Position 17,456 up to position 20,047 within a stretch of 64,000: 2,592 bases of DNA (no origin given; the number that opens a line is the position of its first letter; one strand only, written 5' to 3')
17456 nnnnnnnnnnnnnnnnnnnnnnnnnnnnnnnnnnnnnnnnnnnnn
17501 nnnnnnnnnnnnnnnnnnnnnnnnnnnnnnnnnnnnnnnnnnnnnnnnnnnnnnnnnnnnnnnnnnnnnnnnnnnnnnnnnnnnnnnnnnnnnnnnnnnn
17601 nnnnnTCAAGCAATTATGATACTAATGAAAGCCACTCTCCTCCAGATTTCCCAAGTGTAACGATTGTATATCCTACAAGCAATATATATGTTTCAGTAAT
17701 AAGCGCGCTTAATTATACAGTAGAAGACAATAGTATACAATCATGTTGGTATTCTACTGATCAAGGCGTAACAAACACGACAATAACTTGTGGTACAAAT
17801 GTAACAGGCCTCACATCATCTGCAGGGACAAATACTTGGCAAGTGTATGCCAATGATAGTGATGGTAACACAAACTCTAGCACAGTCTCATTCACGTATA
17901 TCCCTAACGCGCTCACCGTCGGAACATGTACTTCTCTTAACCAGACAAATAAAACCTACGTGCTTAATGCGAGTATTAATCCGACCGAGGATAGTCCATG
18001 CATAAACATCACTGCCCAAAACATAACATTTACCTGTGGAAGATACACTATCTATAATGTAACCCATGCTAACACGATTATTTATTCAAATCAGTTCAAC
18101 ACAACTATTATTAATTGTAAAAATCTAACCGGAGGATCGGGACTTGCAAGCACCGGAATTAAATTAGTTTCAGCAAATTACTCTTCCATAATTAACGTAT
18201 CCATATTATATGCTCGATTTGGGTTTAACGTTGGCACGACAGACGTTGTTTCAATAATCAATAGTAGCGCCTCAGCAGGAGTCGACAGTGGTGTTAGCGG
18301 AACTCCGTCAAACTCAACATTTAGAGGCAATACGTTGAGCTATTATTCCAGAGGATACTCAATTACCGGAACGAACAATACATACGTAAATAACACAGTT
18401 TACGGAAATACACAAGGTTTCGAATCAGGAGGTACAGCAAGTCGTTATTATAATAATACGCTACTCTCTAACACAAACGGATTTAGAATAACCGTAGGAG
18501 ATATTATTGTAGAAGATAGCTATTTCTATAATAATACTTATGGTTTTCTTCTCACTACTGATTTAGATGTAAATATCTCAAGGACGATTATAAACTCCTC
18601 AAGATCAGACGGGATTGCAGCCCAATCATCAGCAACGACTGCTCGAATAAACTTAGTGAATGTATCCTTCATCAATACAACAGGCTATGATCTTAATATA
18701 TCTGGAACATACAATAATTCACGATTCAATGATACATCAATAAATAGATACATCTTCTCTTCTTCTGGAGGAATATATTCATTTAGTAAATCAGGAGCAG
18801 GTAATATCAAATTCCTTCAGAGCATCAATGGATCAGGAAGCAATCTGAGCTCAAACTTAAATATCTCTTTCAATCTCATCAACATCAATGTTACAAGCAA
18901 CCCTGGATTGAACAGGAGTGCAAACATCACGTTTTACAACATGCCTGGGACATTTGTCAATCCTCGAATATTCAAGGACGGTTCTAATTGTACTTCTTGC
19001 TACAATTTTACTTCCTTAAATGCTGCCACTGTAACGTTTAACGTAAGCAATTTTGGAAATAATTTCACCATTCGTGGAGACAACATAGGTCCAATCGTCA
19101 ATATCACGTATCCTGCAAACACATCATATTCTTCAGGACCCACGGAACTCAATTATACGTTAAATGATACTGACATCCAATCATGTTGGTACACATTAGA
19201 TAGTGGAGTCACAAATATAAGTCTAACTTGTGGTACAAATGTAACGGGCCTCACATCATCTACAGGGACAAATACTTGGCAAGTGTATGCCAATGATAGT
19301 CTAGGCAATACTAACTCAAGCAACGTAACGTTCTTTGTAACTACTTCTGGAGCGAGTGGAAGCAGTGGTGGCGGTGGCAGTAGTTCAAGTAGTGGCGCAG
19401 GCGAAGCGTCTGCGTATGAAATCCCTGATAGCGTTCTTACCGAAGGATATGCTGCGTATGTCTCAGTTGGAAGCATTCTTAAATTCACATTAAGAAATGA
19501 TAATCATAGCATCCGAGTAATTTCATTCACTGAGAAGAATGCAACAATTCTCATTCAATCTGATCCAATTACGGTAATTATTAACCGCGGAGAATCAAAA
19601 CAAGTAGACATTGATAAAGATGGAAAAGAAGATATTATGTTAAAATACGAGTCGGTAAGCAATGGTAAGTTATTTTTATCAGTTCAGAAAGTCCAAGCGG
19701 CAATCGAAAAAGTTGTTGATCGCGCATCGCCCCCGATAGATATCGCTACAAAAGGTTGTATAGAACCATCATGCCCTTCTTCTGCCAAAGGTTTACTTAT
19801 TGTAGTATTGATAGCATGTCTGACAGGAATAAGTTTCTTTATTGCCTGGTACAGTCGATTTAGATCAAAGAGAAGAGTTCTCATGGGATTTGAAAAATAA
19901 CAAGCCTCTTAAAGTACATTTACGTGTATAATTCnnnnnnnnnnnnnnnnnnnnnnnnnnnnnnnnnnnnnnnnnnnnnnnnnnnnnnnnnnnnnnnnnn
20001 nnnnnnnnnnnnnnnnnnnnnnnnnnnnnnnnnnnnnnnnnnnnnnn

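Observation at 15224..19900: Giant archaeal surface protein carrying a collagenase-type (M9-like) zinc-peptidase catalytic module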

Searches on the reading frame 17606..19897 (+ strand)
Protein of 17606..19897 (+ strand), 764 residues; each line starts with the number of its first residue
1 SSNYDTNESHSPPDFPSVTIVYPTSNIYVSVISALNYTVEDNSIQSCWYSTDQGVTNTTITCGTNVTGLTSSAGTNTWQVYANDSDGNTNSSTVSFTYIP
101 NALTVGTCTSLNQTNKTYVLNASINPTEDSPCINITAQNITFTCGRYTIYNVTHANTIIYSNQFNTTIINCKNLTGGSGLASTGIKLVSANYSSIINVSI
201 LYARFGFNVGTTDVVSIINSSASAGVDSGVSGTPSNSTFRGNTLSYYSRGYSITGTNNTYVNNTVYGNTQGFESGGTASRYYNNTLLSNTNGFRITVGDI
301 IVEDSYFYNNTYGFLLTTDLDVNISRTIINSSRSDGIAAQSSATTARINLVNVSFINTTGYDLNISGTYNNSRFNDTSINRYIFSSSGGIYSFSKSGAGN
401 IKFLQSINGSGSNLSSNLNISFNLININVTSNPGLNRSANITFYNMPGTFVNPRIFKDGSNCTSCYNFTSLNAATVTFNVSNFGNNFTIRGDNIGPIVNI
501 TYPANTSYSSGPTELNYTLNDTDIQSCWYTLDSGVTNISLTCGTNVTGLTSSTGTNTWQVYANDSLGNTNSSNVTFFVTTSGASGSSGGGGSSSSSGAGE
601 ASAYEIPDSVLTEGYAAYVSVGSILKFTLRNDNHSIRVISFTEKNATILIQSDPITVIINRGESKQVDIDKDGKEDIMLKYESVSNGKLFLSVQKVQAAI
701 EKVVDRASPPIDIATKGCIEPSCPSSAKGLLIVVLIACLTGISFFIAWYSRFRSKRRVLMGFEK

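Call 37: search_protein_representatives(protein=window:17606-19897:+)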
Query: 764 residues. Proteins with E-value up to 0.001 (for the whole library): 3879; up to 1e-10: 1497; up to 1e-30: 234. The best 150 are listed.
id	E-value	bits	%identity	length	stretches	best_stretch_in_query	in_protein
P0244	2.2e-159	548.6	42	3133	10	321-580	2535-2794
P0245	2.1e-137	475.9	38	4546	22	15-141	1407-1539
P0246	6.0e-98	345.5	45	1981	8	492-581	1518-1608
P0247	9.6e-93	328.3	41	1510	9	481-580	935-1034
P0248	1.6e-90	320.9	46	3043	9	16-105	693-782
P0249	3.8e-89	316.4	42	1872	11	485-576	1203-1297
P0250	1.1e-85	305.0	43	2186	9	486-580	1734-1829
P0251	5.1e-85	302.7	37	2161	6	311-578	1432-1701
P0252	1.9e-84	300.8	35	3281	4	15-549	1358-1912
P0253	5.7e-84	299.3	41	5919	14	492-579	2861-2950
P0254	1.2e-83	298.2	43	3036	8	492-580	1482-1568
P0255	2.0e-79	284.2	39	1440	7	492-729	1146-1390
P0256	2.6e-79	283.9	34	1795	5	299-725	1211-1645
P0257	3.8e-78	280.0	43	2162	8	492-599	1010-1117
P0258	4.3e-76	273.2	34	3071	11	487-580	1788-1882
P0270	1.0e-67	245.6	38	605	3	425-709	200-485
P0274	1.4e-63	231.9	40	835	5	486-580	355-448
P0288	2.1e-55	204.9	40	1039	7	15-111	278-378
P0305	3.5e-51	190.9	35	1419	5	492-578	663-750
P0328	2.3e-44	168.4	33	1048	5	99-582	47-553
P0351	1.1e-40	156.3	34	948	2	94-581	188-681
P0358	1.6e-39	152.4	38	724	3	414-580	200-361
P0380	5.3e-38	147.3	37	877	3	15-97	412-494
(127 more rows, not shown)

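Call 55: search_protein_families(library=pfam, proteins=[P0255, P0270, P0351, P0380, P0358, P0274, P0305, P0288, P0328], max_evalue=0.0001)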
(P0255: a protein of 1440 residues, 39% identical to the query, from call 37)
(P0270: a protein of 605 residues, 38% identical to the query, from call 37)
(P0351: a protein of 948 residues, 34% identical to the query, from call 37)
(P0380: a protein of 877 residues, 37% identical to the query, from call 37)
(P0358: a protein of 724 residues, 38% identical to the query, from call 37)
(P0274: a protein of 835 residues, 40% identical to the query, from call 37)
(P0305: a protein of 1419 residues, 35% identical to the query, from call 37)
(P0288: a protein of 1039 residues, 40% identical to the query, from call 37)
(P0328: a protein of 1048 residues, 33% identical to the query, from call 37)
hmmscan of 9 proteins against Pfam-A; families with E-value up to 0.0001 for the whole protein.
P0255 (1440 aa): 5 families
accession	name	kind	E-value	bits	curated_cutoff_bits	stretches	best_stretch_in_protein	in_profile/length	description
PF13517.12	FG-GAP_3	-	2.5e-29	102.1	26.9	5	166-228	1-60/61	FG-GAP-like repeat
PF19077.6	Big_13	-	9.2e-16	58.6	27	0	672-706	66-102/102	Bacterial Ig-like domain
PF01839.29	FG-GAP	-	4.7e-14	52.3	22.1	0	309-333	3-26/37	FG-GAP repeat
PF09136.16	Glucodextran_B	-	1.1e-10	41.7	27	1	709-788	1-77/83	Glucodextranase, domain B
PF17957.7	Big_7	-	3.4e-05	24.9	24.1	0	1150-1212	1-58/70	Bacterial Ig domain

P0270 (605 aa): 1 family
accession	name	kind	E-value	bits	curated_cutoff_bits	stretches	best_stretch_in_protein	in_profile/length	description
PF19077.6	Big_13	-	3.1e-10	40.9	27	0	113-176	38-102/102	Bacterial Ig-like domain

P0351 (948 aa): 2 families
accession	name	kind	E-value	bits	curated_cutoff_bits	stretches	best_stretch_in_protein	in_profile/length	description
PF19077.6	Big_13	-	1.4e-09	38.8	27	1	611-680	31-102/102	Bacterial Ig-like domain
PF13754.12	Big_3_4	-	5.7e-05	23.4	27.3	0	640-682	21-63/106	Domain of unknown function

P0380 (877 aa): 2 families
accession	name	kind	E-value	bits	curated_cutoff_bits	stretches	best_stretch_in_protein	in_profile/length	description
PF13385.13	Laminin_G_3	-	6.1e-27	95.1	27.6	1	207-360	1-150/151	Concanavalin A-like lectin/glucanases superfamily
PF02973.23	Sialidase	-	2.8e-06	27.4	26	1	253-365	71-186/189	Sialidase, N-terminal domain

P0358 (724 aa): 1 family
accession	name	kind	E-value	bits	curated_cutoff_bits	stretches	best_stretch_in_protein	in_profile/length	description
PF19077.6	Big_13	-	6.9e-19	68.7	27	1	388-455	33-101/102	Bacterial Ig-like domain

P0274 (835 aa): 3 families
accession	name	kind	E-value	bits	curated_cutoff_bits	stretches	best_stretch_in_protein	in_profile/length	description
PF17957.7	Big_7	-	7.2e-09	36.6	24.1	0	451-513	1-58/70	Bacterial Ig domain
PF09136.16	Glucodextran_B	-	2.2e-06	27.9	27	0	84-168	1-82/83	Glucodextranase, domain B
PF19077.6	Big_13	-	3.1e-06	28.1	27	0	41-81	60-102/102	Bacterial Ig-like domain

P0305 (1419 aa): 2 families
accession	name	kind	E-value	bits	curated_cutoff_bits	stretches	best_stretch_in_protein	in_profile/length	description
PF09136.16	Glucodextran_B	-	1.2e-05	25.6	27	0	667-750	1-81/83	Glucodextranase, domain B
PF19077.6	Big_13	-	1.5e-05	25.9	27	0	1137-1215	19-100/102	Bacterial Ig-like domain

P0288 (1039 aa): 0 families

P0328 (1048 aa): 4 families
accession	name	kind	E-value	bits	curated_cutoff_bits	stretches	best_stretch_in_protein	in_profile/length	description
PF05048.19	NosD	-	3.5e-16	59.7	23.6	1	88-267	5-176/212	Periplasmic copper-binding protein (NosD)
PF13229.12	Beta_helix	-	1.3e-14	54.5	25.9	2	185-310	13-131/158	Right handed beta helix region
PF19077.6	Big_13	-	2.2e-10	41.3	27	0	769-845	23-101/102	Bacterial Ig-like domain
PF13754.12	Big_3_4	-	6.9e-06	26.4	27.3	0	500-552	10-62/106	Domain of unknown function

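Call 71: predict_structure(alignment_id=A6)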
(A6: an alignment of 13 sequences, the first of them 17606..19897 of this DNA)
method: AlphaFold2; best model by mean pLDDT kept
length: 764 residues; sequences in the alignment: 13
mean_pLDDT: 60.2   pTM: 0.34
mean pLDDT of the five models: 60.2, 59.3, 58.6, 53.1, 51.5
residues with pLDDT >= 90: 79; 70-90: 217; 50-70: 129; < 50: 339
segments of 3 or more residues with pLDDT < 50: 1-11, 150-153, 173-183, 188-238, 240-257, 261-271, 273-277, 287-292, 332-339, 344-346, 349-492, 581-600, 699-727, 756-764
pLDDT, mean of each block of 10 residues (from residue 1): 36 78 83 91 91 77 89 86 90 85 74 76 59 70 58 55 55 41 47 40 41 40 36 40 36 44 39 50 51 52 56 54 52 48 49 42 44 38 37 42 37 38 41 39 42 38 36 39 39 71 85 89 86 76 88 87 79 85 33 30 72 85 82 85 83 83 87 86 85 74 34 31 46 85 84 53 43
secondary structure, 60 per line:
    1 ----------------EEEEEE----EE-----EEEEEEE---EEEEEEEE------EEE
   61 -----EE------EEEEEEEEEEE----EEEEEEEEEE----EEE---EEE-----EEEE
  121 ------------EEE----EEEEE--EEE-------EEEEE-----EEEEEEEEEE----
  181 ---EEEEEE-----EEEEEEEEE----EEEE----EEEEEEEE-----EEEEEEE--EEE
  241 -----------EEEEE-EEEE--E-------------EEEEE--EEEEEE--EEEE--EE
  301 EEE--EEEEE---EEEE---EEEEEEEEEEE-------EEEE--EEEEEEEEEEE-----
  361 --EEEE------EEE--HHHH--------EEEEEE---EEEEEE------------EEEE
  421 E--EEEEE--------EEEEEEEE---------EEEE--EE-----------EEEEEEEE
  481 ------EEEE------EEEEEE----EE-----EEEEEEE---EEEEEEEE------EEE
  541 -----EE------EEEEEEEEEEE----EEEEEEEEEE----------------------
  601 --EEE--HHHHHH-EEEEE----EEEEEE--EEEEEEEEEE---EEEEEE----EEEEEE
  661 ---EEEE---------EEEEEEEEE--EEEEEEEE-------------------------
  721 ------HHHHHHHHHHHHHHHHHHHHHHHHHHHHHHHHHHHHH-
elements in order (helices of 4 or more, strands of 3 or more residues): E17-22 E34-40 E44-51 E58-60 E74-84 E89-98 E103-105 E109-111 E117-120 E133-135 E140-144 E147-149 E157-161 E167-176 E184-189 E195-203 E208-211 E216-223 E229-235 E238-240 E252-256 E258-261 E278-282 E285-290 E293-296 E299-303 E306-310 E314-317 E321-331 E339-342 E345-355 E363-366 E373-375 H378-381 E390-395 E399-404 E417-421 E424-428 E437-444 E454-457 E473-480 E487-490 E497-502 E514-520 E524-531 E538-540 E554-564 E569-578 E603-605 H608-613 E615-619 E624-629 E632-641 E645-650 E655-660 E664-667 E677-685 E688-695 H727-763

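Call 74: fold_search(model_id=the predicted structure, library=pdb)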
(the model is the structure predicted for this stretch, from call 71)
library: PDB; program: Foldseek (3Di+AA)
matches with E <= 10: 1256; with E <= 0.001: 1
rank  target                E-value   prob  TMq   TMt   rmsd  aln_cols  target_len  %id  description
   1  3pdd                  9.7e-04  1.00  0.12  0.38  10.8       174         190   15  Structures of Clostridium thermocellum CbhA fibronectin(III)-like modules (released 2011-11-23)
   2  6e57_A                2.5e-03  0.99  0.09  0.17  18.1       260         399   10  Bacteroides ovatus mixed-linkage glucan utilization locus (MLGUL) SGBP-B in complex with mixed-linkage heptasaccharide (released 2019-05-29)
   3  1ug9                  2.8e-03  1.00  0.10  0.08  18.7       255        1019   11  Crystal Structure of Glucodextranase from Arthrobacter globiformis I42 (released 2003-12-09)
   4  6e57_D                3.2e-03  0.99  0.10  0.18  18.6       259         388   10  Bacteroides ovatus mixed-linkage glucan utilization locus (MLGUL) SGBP-B in complex with mixed-linkage heptasaccharide (released 2019-05-29)
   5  8cka_A                3.6e-03  1.00  0.10  0.14  21.3       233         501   15  Deinococcus radidurans HPI S-layer (released 2023-04-19)
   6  6e9b_C                5.0e-03  0.99  0.10  0.18  18.5       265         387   10  Bacteroides ovatus mixed-linkage glucan utilization locus (MLGUL) SGBP-B in complex with mixed-linkage heptasaccharide (released 2019-05-15)
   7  6e57_C                5.7e-03  0.99  0.10  0.18  18.6       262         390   11  Bacteroides ovatus mixed-linkage glucan utilization locus (MLGUL) SGBP-B in complex with mixed-linkage heptasaccharide (released 2019-05-29)
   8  9e99_J                8.2e-03  0.98  0.09  0.22  14.0       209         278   11  Cryo-EM reconstruction of Escherichia phage N4 capsid (released 2025-02-19)
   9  4a2m_B                9.8e-03  1.00  0.11  0.11   8.2       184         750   17  Structure of the periplasmic domain of the heparin and heparan sulphate sensing hybrid two component system BT4663 in  (released 2012-05-02)
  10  9e99_K                9.8e-03  0.97  0.09  0.21  18.7       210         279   10  Cryo-EM reconstruction of Escherichia phage N4 capsid (released 2025-02-19)
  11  8opr_A                9.8e-03  0.89  0.09  0.10  20.1       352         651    9  Structure of the EA1 surface layer of Bacillus anthracis (released 2023-11-08)
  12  7uwv_A                1.0e-02  1.00  0.09  0.13   3.7        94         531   14  CBM74 from Ruminococcus bromii Sas6 with maltodecaose (released 2023-06-14)
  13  2c26                  1.1e-02  0.99  0.11  0.30  17.2       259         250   12  Structural basis for the promiscuous specificity of the carbohydrate- binding modules from the beta-sandwich super famil (released 2005-10-18)
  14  7wqp_R                1.2e-02  1.00  0.09  0.59   5.2        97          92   18  Adeno-associated virus serotype PHP.eB in complex with AAVR (released 2022-06-15)
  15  4m00_A                1.2e-02  1.00  0.11  0.16  13.2       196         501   17  Crystal structure of the ligand binding region of staphylococcal adhesion SraP (released 2014-06-18)
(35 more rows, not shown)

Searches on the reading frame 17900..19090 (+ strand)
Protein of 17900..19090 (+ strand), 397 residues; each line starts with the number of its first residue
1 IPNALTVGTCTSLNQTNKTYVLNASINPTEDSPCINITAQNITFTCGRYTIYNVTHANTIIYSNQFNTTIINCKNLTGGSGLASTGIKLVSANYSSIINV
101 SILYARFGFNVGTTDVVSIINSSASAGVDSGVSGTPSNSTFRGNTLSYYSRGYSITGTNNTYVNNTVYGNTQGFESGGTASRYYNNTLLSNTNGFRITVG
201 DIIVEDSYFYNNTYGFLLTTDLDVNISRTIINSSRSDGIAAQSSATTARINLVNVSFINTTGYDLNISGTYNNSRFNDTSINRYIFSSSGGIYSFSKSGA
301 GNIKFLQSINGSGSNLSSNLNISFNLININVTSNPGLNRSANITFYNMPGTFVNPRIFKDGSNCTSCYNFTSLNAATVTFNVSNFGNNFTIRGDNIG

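Call 40: search_protein_families(library=pfam, proteins=[window:17900-19090:+], max_evalue=10)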
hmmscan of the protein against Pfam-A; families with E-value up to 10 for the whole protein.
window:17900-19090:+ (397 aa): 0 families

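Call 47: search_solved_structures(query=A4, max_evalue=1)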
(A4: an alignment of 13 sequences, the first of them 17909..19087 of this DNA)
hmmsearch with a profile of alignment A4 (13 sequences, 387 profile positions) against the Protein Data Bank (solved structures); distinct sequences matched with E-value up to 1: 13.
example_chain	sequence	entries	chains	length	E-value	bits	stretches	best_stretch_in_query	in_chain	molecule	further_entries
7o0y_A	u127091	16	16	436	5.8e-09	38.7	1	45-231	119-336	Probable ABC transporter binding protein NosD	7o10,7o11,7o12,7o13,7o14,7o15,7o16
4ozy_A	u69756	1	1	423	0.00011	24.5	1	45-186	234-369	Poly(beta-D-mannuronate) C5 epimerase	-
4ozz_A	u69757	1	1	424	0.00012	24.4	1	44-185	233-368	Poly(beta-D-mannuronate) C5 epimerase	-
4nk8_A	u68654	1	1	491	0.00017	23.9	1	46-185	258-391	Poly(beta-D-mannuronate) C5 epimerase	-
4nk6_A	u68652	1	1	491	0.00018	23.9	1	45-185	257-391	Poly(beta-D-mannuronate) C5 epimerase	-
8xfq_A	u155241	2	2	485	0.00067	22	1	108-235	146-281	mannuronan 5-epimerase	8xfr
8ja4_A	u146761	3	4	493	0.00069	21.9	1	108-235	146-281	mannuronan 5-epimerase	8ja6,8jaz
5lw3_A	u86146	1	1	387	0.0093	18.2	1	118-216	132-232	Poly(beta-D-mannuronate) C5 epimerase 6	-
2pyg_A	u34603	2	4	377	0.011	18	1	35-142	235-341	Poly(beta-D-mannuronate) C5 epimerase 4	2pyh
7uia_C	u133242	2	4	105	0.011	18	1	191-274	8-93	SV2Ac | SV2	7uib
7c7d_A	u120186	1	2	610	0.017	17.4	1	104-235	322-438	alpha-1,3-glucanase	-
5jmc_B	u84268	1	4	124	0.062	15.5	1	191-288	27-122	Synaptic vesicle glycoprotein 2C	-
3nf5_A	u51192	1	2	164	0.1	14.8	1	271-339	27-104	Nucleoporin NUP116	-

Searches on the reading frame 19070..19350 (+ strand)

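Call 40: search_protein_families(library=pfam, proteins=[window:19070-19350:+], max_evalue=10)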
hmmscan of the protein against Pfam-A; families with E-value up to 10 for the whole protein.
window:19070-19350:+ (93 aa): 2 families
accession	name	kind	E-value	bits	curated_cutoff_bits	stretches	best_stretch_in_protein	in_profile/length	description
PF09136.16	Glucodextran_B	-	0.036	14.4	27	1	8-90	1-81/83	Glucodextranase, domain B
PF23738.1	Ig_ZP2_N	-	0.072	13.5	27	1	60-81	13-34/73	Zona pellucida sperm-binding protein 2, Ig-like domain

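Call 48: search_solved_structures(query=A5, max_evalue=1)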
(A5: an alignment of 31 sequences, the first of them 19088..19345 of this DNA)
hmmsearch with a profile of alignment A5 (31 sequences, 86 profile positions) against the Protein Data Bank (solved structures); distinct sequences matched with E-value up to 1: 3.
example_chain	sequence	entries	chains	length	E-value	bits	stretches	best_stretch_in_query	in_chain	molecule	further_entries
4uzg_A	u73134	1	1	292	0.072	16.1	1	5-60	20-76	SURFACE PROTEIN SPB1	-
1k85_A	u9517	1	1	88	0.24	14.4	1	12-80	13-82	CHITINASE A1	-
2h84_A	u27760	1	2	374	0.48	13.5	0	31-85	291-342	Steely1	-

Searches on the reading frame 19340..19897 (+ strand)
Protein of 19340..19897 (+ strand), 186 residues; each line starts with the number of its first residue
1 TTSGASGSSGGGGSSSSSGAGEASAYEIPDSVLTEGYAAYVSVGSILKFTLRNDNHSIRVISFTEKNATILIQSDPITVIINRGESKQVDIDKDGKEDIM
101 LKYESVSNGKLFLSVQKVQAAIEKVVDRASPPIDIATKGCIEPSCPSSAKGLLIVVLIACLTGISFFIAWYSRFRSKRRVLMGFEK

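Call 40: search_protein_families(library=pfam, proteins=[window:19340-19897:+], max_evalue=10)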
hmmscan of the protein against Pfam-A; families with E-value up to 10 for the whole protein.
window:19340-19897:+ (186 aa): 1 family
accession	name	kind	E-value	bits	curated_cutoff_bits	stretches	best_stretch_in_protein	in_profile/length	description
PF17624.7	US30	-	0.17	11.3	27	1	37-75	83-120/282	Family of unknown function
